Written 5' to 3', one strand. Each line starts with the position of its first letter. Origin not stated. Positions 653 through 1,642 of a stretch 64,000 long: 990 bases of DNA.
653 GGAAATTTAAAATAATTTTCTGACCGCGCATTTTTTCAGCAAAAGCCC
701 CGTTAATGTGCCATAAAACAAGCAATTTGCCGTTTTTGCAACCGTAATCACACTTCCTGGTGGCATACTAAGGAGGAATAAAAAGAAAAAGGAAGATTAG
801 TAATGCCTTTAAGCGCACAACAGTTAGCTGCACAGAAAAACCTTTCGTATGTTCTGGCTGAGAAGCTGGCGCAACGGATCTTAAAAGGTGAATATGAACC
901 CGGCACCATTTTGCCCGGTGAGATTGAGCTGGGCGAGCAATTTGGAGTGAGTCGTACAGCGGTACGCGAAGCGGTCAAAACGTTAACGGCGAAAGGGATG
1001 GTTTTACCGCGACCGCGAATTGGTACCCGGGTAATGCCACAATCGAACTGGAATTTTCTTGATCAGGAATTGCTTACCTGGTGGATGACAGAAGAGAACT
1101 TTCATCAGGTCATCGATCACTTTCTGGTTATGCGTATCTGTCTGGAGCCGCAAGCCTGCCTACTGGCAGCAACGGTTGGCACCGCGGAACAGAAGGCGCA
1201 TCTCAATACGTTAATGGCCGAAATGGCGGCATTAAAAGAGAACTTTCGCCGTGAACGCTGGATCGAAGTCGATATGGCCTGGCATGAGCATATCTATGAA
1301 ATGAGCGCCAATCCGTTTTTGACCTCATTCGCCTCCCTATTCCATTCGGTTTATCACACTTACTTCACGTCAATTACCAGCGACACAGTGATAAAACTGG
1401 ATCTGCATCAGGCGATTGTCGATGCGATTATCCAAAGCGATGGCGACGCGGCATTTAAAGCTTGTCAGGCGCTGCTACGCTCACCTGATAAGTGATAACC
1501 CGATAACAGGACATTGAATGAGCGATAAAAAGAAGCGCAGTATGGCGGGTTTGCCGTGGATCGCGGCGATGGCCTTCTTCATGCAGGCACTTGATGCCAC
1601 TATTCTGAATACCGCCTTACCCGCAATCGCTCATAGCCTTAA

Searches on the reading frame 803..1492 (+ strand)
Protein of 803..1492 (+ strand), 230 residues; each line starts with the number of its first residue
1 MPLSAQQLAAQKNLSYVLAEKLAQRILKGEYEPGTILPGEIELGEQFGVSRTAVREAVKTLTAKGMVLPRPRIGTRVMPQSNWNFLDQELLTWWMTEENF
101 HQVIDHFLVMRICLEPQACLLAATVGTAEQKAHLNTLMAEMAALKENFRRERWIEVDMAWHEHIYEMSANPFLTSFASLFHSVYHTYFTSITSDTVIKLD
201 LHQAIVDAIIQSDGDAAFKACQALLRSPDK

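Call 36: find_homologous_proteins(query=window:803-1492:+, max_evalue=1e-30)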
Query window:803-1492:+ (230 aa): 746 proteins with E <= 1e-30 among 1711 candidates; the best 120 are listed.
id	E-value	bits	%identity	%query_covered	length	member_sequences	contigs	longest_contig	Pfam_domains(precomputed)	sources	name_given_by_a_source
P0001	2.0e-148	510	99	100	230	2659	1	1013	PF07729.18,PF00392.28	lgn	-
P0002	1.1e-133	462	89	100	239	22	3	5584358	PF07729.18,PF00392.28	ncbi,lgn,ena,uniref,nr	ncbi:FadR/GntR family transcriptional regulator [Citrobacter farmeri]|uniref:GntR family transcripti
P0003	1.0e-132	458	93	100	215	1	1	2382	PF07729.18,PF00392.28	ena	-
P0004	2.0e-130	451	87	100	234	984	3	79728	PF07729.18,PF00392.28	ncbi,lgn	ncbi:TPA: FadR/GntR family transcriptional regulator [Salmonella enterica]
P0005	8.2e-128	442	87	100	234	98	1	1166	PF07729.18,PF00392.28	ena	-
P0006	9.5e-128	442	85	100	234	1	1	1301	PF07729.18,PF00392.28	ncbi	-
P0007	1.2e-127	442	85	100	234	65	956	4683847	PF07729.18,PF00392.28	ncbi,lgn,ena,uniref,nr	ncbi:FadR/GntR family transcriptional regulator [Salmonella enterica]|uniref:HTH gntR-type domain-co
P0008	2.1e-127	441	86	100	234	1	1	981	PF07729.18,PF00392.28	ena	-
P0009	2.7e-127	441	86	100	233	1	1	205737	PF07729.18,PF00392.28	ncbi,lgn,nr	ncbi:FCD domain-containing protein [Salmonella enterica subsp. enterica serovar Enteritidis]|nr:FCD 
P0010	6.2e-127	440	90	100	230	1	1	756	PF07729.18,PF00392.28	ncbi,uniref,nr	ncbi:FadR/GntR family transcriptional regulator [Marinomonas sp. TW1]|uniref:FadR/GntR family transc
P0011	1.1e-126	439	84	100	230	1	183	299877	PF08279.19,PF07729.18,PF00392.28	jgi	jgi:DNA-binding FadR family transcriptional regulator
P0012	4.1e-126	437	85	99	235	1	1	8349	PF07729.18,PF00392.28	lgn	-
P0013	5.3e-126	436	86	100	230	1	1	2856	PF08279.19,PF07729.18,PF00392.28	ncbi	-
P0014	8.0e-126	436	86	99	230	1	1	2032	PF07729.18,PF00392.28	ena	-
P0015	1.1e-125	435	85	100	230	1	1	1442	PF07729.18,PF00392.28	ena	-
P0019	2.0e-125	435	86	99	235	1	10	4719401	PF07729.18,PF00392.28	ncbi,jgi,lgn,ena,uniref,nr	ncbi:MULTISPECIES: FadR/GntR family transcriptional regulator [Enterobacter]|jgi:DNA-binding FadR fa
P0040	3.0e-124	431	85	100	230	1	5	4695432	PF07729.18,PF00392.28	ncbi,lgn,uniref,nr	ncbi:FadR family transcriptional regulator [Leclercia adecarboxylata]|uniref:FadR/GntR family transc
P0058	3.2e-123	427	82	100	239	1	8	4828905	PF07729.18,PF00392.28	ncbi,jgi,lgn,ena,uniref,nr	ncbi:FadR/GntR family transcriptional regulator [Intestinirhabdus alba]|jgi:DNA-binding FadR family 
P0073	2.1e-121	421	80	100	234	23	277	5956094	PF07729.18,PF00392.28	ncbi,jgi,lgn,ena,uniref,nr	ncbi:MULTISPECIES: FadR/GntR family transcriptional regulator [Enterobacteriaceae]|jgi:DNA-binding F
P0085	1.5e-120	419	80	100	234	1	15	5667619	PF07729.18,PF00392.28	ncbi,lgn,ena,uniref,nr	ncbi:FadR/GntR family transcriptional regulator [Phytobacter diazotrophicus]|uniref:FadR/GntR family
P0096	7.5e-120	416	79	100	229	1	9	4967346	PF07729.18,PF00392.28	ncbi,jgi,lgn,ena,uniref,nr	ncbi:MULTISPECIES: FadR/GntR family transcriptional regulator [Kosakonia]|uniref:DNA-binding transcr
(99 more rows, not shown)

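Call 38: find_encoding_contigs(protein=P0007, flank=2500, max_places=1)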
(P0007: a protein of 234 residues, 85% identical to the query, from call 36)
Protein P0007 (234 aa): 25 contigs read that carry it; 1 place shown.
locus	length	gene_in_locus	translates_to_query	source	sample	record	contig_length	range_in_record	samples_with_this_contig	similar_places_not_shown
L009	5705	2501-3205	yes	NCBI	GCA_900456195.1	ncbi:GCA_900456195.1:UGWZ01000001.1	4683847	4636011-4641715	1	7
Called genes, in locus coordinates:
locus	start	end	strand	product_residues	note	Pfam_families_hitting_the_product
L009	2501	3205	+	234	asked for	PF00392:GntR, PF07729:FCD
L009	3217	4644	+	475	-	PF05977:MFS_3 (weak), PF07690:MFS_1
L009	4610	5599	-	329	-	PF00356:LacI, PF00532:Peripla_BP_1, PF13407:Peripla_BP_4, PF13377:Peripla_BP_3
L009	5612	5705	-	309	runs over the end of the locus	PF00294:PfkB, PF08543:Phos_pyr_kin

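Call 39: find_encoding_contigs(protein=P0002, flank=2500, max_places=1)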
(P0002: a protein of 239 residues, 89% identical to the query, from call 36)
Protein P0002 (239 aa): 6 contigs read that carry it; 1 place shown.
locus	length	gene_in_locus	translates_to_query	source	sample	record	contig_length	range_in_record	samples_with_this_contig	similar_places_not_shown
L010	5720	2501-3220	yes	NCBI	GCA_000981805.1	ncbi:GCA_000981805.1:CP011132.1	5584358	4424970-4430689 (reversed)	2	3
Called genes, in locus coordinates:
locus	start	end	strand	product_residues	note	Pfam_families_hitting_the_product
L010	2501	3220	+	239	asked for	PF00392:GntR, PF07729:FCD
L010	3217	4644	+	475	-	PF05977:MFS_3 (weak), PF07690:MFS_1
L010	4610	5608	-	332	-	PF00356:LacI, PF00532:Peripla_BP_1, PF13407:Peripla_BP_4, PF13377:Peripla_BP_3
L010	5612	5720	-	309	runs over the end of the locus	PF00294:PfkB, PF08543:Phos_pyr_kin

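Call 40: find_encoding_contigs(protein=P0019, flank=2500, max_places=1)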
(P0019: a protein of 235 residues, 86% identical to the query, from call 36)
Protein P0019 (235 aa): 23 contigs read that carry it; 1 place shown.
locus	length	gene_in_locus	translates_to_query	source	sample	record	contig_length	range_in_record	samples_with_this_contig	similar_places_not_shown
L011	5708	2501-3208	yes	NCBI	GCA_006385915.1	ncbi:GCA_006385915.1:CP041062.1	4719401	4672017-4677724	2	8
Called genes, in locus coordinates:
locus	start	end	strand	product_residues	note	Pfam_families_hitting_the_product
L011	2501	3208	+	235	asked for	PF00392:GntR, PF07729:FCD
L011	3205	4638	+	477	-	PF05977:MFS_3 (faint), PF07690:MFS_1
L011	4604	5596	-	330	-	PF00356:LacI, PF00532:Peripla_BP_1, PF13407:Peripla_BP_4, PF13377:Peripla_BP_3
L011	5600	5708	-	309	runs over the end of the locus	PF00294:PfkB, PF08543:Phos_pyr_kin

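Call 41: find_encoding_contigs(protein=P0073, flank=2500, max_places=1)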
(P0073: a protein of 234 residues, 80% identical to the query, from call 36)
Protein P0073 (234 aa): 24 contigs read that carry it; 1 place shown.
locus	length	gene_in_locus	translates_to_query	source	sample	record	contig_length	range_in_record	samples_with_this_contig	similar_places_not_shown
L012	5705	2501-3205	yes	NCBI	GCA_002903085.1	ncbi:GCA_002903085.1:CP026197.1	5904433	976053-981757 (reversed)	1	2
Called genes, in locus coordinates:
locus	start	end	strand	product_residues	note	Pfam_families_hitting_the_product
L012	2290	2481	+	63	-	-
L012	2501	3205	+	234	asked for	PF00392:GntR, PF07729:FCD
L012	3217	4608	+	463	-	PF05977:MFS_3 (weak), PF07690:MFS_1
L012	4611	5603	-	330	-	PF00356:LacI, PF00532:Peripla_BP_1, PF13407:Peripla_BP_4, PF13377:Peripla_BP_3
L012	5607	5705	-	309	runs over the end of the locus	PF00294:PfkB, PF08543:Phos_pyr_kin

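Call 42: find_encoding_contigs(protein=P0096, flank=2500, max_places=1)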
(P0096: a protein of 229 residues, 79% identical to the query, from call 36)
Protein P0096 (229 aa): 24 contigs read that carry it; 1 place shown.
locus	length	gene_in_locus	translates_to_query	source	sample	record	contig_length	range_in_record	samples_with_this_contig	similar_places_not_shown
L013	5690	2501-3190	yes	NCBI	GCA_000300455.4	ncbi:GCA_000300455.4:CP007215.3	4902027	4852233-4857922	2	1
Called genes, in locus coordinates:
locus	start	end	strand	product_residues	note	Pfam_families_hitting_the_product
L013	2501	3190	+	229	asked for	PF00392:GntR, PF07729:FCD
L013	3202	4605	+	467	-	PF00083:Sugar_tr (weak), PF05977:MFS_3 (weak), PF07690:MFS_1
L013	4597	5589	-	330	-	PF00356:LacI, PF00532:Peripla_BP_1, PF13407:Peripla_BP_4, PF13377:Peripla_BP_3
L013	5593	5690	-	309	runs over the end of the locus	PF00294:PfkB, PF08543:Phos_pyr_kin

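Call 50: search_protein_families(library=ncbifam, proteins=[window:803-1492:+])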
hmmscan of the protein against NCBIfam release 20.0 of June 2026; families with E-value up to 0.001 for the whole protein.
window:803-1492:+ (230 aa): 26 families (the best 25 are shown)
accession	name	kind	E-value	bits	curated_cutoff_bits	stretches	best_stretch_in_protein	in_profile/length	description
NF003011.0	PRK03837.1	subfamily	1.5e-27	96.8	260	1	7-226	7-227/241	transcriptional regulator NanR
NF007741.0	PRK10421.1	equivalog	1.2e-18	67.5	311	1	11-223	5-224/262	transcriptional regulator LldR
NF007001.0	PRK09464.1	equivalog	3.4e-18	66.2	330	1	9-223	6-223/254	pyruvate dehydrogenase complex transcriptional repressor PdhR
TIGR03338.1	phnR_burk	equivalog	2e-15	57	271.5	2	6-67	4-64/212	phosphonate utilization associated transcriptional regulator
NF007442.0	PRK09990.1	equivalog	1.1e-14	54.5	301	1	9-221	6-224/256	transcriptional regulator GlcC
TIGR02018.2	his_ut_repres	equivalog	1e-13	51.2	220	1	20-81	6-67/226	histidine utilization transcriptional repressor HutC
TIGR02325.1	C_P_lyase_phnF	equivalog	1e-12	48.1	156.8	1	18-78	13-73/238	phosphonate metabolism transcriptional regulator PhnF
TIGR02404.1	trehalos_R_Bsub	equivalog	5.3e-11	42.6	211.95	1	19-85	6-72/233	trehalose operon repressor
NF052282.1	PLP_TF_PdxR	equivalog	1.4e-10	40.8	320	1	17-86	5-74/448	MocR-like pyridoxine biosynthesis transcription factor PdxR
NF003444.0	PRK04984.1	equivalog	1.9e-10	40.7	189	1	20-195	13-187/239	fatty acid metabolism transcriptional regulator FadR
NF041547.1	GntR_LSA1692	equivalog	3.2e-10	40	275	1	18-81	6-69/233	GntR family transcriptional regulator, LSA1692 subfamily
TIGR02812.1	fadR_gamma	equivalog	9.6e-10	38.5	249.2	1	19-192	11-183/235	fatty acid metabolism transcriptional regulator FadR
NF008571.0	PRK11523.1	equivalog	9.9e-10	38.3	396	1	11-218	6-211/258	transcriptional regulator ExuR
TIGR03337.1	phnR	equivalog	1.7e-09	37.7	296.75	1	18-165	6-139/231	phosphonate utilization transcriptional regulator PhnR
NF007292.0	PRK09764.1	equivalog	1.8e-08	33.9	281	1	11-66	3-58/240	GntR family transcriptional regulator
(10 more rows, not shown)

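Call 56: find_encoding_contigs(protein=P0040, flank=1200, max_places=1)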
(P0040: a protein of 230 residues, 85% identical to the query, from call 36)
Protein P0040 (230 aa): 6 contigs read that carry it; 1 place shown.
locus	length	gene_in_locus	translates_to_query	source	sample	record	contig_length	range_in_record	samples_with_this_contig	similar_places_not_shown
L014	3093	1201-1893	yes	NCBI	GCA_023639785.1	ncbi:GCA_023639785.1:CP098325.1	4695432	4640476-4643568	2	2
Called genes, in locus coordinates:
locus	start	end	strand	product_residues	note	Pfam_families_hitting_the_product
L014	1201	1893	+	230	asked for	PF00392:GntR, PF07729:FCD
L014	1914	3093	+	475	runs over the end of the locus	PF05977:MFS_3 (faint), PF07690:MFS_1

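Call 57: find_encoding_contigs(protein=P0058, flank=1200, max_places=1)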
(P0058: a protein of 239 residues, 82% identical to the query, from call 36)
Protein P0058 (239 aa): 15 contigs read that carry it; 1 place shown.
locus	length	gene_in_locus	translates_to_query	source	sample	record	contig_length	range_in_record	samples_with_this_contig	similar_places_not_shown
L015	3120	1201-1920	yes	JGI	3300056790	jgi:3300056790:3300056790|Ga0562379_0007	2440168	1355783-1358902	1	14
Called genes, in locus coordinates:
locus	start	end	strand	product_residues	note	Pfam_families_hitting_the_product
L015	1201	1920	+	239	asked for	PF00392:GntR, PF07729:FCD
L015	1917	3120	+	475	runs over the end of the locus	PF05977:MFS_3 (weak), PF07690:MFS_1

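Call 58: find_encoding_contigs(protein=P0085, flank=1200, max_places=1)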
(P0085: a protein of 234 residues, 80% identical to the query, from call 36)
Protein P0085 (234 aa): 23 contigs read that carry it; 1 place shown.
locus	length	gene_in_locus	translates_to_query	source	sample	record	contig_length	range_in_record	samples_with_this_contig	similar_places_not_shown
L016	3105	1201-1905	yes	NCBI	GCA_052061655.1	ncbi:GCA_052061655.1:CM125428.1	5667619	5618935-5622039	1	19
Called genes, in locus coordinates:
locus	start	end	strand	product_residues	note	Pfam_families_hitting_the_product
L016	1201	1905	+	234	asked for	PF00392:GntR, PF07729:FCD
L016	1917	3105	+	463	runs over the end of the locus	PF05977:MFS_3 (weak), PF07690:MFS_1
